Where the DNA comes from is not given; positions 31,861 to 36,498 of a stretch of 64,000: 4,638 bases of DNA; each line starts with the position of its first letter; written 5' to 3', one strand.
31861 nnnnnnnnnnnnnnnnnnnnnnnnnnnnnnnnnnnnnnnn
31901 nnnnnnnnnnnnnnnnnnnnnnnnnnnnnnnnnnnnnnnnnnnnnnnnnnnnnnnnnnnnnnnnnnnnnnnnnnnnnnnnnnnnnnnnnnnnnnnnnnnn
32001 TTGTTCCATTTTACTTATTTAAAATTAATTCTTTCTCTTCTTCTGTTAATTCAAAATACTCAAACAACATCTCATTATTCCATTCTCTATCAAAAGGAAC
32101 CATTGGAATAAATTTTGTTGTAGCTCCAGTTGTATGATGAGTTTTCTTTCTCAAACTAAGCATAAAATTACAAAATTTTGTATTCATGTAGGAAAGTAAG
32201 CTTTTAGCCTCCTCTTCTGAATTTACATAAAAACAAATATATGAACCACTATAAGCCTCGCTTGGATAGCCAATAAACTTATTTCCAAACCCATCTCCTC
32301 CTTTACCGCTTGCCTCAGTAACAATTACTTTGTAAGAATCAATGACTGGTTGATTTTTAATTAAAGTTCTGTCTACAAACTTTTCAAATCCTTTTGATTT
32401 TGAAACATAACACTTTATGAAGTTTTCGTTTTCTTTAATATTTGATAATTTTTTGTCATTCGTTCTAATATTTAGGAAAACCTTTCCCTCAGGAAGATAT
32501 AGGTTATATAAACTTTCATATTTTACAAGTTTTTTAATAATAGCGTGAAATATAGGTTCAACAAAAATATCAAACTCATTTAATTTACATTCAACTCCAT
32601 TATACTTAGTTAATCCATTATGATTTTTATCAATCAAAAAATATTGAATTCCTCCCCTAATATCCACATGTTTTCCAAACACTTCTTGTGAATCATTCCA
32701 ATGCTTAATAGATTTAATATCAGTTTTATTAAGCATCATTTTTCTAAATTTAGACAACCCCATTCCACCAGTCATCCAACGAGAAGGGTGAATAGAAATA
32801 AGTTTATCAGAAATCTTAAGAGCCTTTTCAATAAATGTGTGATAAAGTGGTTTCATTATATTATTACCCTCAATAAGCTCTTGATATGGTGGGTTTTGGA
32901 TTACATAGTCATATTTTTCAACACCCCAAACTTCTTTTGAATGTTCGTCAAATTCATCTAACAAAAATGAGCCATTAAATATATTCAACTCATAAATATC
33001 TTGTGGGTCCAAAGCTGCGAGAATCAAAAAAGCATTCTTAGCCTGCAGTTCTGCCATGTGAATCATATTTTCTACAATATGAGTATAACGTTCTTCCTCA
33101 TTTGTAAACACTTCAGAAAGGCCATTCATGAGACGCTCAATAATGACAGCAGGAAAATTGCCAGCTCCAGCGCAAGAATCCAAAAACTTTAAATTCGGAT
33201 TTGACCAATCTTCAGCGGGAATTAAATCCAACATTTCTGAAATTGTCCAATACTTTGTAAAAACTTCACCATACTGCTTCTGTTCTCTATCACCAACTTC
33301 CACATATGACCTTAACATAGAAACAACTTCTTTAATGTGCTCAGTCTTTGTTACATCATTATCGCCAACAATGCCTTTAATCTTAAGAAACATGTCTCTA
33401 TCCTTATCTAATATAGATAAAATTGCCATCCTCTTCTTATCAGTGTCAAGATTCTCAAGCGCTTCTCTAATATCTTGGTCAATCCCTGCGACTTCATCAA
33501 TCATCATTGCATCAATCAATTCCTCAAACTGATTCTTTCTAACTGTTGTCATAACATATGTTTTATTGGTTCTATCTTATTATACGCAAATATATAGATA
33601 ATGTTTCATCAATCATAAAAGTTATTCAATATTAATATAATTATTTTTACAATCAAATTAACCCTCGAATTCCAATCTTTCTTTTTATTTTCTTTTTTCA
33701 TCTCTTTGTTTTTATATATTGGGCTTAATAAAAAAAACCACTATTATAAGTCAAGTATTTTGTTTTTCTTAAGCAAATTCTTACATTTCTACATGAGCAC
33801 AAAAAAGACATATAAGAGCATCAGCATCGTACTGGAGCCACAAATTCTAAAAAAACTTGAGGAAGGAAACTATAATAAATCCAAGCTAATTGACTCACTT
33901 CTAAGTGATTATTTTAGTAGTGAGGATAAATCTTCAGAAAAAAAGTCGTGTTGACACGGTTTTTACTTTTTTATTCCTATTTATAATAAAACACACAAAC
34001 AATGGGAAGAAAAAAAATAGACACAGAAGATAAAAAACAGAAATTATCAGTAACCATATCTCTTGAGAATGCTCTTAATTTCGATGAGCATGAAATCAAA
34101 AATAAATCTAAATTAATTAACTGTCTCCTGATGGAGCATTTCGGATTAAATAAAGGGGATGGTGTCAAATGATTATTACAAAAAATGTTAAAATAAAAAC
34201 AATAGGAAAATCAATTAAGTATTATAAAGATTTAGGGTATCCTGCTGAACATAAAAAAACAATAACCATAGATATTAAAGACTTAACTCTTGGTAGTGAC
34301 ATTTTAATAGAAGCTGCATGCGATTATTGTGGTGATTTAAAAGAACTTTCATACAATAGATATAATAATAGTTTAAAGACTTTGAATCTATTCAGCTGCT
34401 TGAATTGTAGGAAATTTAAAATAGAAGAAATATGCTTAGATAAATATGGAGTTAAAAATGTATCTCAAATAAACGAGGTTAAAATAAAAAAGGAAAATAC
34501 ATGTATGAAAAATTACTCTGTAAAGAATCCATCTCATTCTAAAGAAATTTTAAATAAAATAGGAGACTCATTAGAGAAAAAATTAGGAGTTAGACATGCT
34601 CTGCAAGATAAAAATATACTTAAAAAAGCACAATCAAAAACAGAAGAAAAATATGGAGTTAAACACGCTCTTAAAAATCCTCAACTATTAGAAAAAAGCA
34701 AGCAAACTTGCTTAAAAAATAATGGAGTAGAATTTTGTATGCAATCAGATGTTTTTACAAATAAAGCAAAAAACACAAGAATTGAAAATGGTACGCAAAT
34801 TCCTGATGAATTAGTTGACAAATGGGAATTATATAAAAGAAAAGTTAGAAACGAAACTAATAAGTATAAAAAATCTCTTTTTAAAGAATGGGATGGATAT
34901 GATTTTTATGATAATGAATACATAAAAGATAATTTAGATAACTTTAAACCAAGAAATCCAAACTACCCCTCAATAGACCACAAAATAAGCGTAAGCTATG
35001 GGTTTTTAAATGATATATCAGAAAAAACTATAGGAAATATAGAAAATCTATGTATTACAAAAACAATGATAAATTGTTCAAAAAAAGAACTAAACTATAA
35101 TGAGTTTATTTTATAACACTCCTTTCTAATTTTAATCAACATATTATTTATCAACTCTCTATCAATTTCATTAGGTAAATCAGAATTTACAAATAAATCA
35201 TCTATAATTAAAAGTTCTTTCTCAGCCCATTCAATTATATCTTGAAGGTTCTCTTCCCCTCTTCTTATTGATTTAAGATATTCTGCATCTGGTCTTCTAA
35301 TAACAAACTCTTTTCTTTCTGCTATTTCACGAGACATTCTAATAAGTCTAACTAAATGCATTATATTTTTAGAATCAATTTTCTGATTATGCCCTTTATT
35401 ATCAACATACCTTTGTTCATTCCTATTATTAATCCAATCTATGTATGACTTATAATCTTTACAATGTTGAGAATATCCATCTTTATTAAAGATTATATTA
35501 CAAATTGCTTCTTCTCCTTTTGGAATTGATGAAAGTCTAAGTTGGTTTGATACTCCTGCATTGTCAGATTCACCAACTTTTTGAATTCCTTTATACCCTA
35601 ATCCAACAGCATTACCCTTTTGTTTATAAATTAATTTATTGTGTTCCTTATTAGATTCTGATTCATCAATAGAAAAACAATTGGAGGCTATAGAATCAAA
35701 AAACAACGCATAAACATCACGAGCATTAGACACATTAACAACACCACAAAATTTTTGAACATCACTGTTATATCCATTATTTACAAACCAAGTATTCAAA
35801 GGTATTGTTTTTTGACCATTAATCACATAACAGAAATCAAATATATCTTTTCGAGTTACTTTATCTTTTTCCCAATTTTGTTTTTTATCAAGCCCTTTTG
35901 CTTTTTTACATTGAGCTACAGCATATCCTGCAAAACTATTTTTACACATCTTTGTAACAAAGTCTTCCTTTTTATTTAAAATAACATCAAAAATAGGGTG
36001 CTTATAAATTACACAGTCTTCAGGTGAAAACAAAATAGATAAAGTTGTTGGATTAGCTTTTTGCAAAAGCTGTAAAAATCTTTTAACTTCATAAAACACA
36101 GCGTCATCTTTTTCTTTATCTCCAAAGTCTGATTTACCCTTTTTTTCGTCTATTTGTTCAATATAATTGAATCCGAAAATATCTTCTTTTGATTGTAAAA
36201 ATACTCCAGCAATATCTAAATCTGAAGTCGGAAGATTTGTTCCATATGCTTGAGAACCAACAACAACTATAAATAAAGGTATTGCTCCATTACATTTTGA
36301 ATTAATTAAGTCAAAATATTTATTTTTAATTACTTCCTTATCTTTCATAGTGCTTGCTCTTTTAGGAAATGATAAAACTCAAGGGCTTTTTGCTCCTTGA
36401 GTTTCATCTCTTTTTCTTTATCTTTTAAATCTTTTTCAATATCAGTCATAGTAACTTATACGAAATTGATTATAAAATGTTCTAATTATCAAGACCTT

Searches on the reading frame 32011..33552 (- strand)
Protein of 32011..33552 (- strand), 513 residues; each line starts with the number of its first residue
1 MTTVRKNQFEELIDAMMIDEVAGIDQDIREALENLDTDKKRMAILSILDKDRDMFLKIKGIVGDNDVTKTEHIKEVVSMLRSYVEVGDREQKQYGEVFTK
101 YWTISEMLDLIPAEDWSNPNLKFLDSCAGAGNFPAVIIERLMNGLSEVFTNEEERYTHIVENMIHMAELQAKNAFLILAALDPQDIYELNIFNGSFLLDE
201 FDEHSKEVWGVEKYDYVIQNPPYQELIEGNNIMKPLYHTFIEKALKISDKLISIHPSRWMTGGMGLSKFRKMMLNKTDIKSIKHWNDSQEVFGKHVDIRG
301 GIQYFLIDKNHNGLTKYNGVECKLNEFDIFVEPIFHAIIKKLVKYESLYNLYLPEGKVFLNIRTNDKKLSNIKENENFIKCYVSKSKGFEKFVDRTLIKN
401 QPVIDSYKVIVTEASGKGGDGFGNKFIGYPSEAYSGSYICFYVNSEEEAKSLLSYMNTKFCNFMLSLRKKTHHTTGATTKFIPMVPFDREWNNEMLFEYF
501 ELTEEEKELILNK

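Call 29: search_protein_families(library=pfam, proteins=[window:32011-33552:-], max_evalue=0.001)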
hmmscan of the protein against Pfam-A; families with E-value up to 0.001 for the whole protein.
window:32011-33552:- (513 aa): 1 family
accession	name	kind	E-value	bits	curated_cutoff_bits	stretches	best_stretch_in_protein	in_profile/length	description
PF07669.17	Eco57I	-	4.6e-17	63.1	25.3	1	204-292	64-171/171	Eco57I restriction-modification methylase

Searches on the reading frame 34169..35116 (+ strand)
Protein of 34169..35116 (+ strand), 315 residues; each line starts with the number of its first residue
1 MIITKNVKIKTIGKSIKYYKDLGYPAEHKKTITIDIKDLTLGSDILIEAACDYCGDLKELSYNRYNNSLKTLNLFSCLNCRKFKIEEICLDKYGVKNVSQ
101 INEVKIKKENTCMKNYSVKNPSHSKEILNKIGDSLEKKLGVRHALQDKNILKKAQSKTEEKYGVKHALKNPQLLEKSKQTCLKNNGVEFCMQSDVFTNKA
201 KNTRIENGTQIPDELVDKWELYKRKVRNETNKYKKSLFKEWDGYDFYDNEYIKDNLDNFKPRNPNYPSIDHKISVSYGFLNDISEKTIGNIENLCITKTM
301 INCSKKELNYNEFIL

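Call 38: search_protein_families(library=pfam, proteins=[window:34169-35116:+], max_evalue=0.001)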
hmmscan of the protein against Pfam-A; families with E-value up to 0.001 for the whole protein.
window:34169-35116:+ (315 aa): 1 family
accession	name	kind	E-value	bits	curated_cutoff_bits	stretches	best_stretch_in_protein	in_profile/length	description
PF24308.1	DUF7487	-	9.7e-20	71.9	27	2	81-133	68-120/220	Family of unknown function (DUF7487)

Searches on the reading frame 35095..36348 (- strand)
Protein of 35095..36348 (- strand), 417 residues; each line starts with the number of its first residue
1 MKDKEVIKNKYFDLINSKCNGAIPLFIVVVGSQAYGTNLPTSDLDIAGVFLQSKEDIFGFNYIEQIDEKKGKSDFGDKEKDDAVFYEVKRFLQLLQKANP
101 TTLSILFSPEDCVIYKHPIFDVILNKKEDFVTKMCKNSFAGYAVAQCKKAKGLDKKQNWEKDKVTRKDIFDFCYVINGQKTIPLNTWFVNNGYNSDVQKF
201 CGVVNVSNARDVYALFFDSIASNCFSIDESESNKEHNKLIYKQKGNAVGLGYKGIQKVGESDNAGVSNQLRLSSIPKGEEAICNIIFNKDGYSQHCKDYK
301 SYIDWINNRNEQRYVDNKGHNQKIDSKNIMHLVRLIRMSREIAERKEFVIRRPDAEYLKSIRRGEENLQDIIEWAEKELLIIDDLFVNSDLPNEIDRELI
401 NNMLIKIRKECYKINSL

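Call 29: search_protein_families(library=pfam, proteins=[window:35095-36348:-], max_evalue=0.001)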
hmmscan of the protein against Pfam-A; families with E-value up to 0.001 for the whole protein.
window:35095-36348:- (417 aa): 2 families
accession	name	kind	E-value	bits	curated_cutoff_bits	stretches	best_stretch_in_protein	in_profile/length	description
PF10127.15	RlaP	-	8e-17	62.2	23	1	25-150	21-140/249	RNA repair pathway DNA polymerase beta family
PF01909.29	NTP_transf_2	-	1.9e-05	25.4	21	1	26-69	16-61/93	Nucleotidyltransferase domain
